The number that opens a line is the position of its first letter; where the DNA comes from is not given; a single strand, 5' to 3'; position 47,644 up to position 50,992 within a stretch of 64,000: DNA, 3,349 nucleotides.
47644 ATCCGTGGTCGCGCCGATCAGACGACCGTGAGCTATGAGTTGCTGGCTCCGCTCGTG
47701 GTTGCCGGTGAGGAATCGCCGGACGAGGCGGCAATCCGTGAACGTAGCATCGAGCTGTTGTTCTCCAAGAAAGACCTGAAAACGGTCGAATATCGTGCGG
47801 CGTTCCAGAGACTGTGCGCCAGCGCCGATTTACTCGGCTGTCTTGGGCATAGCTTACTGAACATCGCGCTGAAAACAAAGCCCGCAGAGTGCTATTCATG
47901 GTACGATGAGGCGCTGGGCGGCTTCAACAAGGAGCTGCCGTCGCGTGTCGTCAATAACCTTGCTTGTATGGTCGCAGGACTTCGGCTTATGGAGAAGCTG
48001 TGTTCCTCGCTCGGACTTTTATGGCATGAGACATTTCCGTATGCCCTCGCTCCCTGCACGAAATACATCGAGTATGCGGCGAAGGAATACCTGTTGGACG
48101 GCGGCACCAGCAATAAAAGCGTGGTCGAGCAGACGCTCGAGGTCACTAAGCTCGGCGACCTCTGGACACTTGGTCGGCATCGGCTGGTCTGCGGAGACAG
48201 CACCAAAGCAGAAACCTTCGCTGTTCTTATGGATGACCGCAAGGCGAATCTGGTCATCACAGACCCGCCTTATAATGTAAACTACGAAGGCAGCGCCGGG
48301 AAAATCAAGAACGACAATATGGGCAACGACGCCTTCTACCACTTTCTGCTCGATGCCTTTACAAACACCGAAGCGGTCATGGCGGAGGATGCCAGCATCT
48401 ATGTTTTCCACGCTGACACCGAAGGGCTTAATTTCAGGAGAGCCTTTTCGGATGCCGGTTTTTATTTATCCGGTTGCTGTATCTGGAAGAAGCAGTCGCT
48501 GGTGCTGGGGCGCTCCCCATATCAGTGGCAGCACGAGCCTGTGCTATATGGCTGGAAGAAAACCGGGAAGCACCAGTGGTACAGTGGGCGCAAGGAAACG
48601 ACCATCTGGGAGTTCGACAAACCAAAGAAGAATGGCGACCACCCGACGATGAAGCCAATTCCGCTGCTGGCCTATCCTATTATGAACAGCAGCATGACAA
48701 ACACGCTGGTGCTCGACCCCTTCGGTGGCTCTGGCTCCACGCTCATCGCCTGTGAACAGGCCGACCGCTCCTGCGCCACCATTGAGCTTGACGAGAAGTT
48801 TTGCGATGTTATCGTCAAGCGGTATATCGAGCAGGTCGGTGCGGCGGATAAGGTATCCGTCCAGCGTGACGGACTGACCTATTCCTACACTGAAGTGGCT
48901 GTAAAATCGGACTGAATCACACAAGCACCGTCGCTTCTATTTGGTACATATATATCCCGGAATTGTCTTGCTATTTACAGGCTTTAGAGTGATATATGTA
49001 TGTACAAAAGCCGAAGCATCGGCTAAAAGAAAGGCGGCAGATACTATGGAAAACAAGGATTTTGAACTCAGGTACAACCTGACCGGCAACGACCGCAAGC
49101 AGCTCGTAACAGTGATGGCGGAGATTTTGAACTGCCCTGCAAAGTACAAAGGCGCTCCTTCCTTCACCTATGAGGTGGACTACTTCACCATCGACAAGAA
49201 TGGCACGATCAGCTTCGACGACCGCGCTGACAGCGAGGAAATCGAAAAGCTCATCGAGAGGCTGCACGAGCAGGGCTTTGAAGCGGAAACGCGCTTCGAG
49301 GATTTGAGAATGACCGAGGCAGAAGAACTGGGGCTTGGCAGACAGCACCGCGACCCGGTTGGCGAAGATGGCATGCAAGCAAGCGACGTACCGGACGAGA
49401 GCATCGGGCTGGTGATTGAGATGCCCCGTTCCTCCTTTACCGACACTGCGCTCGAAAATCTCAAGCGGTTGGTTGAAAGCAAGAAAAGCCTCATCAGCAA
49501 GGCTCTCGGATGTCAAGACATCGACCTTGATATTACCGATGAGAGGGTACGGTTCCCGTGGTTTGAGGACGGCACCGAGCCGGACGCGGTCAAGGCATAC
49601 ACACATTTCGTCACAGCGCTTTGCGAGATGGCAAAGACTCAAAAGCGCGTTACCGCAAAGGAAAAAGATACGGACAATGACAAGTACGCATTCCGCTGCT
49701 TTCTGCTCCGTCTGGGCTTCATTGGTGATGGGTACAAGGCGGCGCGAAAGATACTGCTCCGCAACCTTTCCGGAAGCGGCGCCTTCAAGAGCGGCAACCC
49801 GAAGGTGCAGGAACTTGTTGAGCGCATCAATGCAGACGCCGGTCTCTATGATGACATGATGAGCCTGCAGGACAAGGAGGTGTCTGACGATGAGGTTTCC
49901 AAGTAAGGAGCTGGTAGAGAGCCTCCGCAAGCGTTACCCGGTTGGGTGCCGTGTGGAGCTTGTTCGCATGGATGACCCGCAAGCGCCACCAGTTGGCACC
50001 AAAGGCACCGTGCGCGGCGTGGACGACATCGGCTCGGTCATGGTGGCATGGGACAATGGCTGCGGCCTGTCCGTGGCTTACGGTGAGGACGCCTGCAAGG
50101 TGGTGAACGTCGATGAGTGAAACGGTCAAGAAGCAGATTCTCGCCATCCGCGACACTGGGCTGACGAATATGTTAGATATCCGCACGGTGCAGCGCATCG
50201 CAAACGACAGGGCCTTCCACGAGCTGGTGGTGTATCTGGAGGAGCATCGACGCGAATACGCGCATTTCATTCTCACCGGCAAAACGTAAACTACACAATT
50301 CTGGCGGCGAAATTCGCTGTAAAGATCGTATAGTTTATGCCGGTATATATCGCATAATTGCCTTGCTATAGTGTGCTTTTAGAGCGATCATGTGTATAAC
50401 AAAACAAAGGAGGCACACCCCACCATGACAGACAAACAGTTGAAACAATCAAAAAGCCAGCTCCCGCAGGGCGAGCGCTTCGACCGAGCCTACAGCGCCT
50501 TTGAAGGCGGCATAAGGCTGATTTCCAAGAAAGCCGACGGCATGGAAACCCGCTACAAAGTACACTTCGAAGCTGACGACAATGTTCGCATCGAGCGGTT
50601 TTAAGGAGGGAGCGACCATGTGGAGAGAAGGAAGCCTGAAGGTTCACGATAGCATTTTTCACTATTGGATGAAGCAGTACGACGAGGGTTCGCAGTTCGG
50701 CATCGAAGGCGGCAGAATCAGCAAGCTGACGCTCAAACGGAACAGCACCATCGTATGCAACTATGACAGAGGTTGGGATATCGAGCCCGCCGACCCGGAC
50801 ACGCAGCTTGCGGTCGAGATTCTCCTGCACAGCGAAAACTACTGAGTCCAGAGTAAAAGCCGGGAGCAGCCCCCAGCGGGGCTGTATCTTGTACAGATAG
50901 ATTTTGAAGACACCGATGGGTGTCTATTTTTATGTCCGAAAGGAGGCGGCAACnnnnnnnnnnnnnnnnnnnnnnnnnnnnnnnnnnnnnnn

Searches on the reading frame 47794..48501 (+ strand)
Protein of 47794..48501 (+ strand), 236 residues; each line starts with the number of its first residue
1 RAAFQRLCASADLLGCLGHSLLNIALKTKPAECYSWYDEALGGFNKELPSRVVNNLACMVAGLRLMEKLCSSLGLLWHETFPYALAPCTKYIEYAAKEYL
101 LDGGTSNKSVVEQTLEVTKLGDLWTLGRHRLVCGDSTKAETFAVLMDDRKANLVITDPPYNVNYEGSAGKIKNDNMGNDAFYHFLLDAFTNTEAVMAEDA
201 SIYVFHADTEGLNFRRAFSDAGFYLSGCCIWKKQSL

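Call 24: find_homologous_proteins(query=window:47794-48501:+, max_evalue=0.001)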
Query seq(236 aa) (236 aa): 8000 proteins with E <= 0.001 among 8000 candidates; the best 120 are listed.
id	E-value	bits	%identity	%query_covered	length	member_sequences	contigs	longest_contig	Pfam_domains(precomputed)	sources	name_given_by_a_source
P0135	4.5e-75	270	87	59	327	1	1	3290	PF02195.27,PF01555.25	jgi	jgi:hypothetical protein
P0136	1.4e-70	255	83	59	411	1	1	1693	PF02195.27,PF01555.25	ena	-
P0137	1.7e-70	255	83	59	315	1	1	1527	PF02195.27,PF01555.25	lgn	-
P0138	2.7e-70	254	83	59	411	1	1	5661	PF02195.27,PF01555.25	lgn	-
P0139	2.7e-70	254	83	59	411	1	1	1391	PF02195.27,PF01555.25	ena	-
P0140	2.8e-70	254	83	59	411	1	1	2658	PF02195.27,PF01555.25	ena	-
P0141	2.8e-70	254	83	59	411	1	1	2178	PF02195.27,PF01555.25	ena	-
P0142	3.8e-70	254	83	59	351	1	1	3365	PF01555.25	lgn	-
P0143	3.8e-70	254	83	59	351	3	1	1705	PF01555.25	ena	-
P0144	7.2e-70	253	94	51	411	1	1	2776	PF02195.27,PF01555.25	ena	-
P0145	1.9e-69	252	81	59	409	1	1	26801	PF02195.27,PF01555.25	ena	-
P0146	6.9e-69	250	93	51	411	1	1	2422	PF02195.27,PF01555.25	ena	-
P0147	1.2e-68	249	97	50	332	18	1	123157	-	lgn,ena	-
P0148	3.8e-68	247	80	59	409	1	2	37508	PF02195.27,PF01555.25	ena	-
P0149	4.8e-68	247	81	59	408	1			PF02195.27,PF01555.25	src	-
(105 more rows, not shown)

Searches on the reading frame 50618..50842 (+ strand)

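Call 47: search_protein_families(library=pfam, proteins=[window:50618-50842:+], max_evalue=0.01)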
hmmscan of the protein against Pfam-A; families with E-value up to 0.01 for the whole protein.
window:50618-50842:+ (75 aa): 1 family
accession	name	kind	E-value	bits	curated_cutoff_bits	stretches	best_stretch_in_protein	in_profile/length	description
PF24726.1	DUF7678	-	2.5e-32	111.1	27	1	1-73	1-71/72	Domain of unknown function (DUF7678)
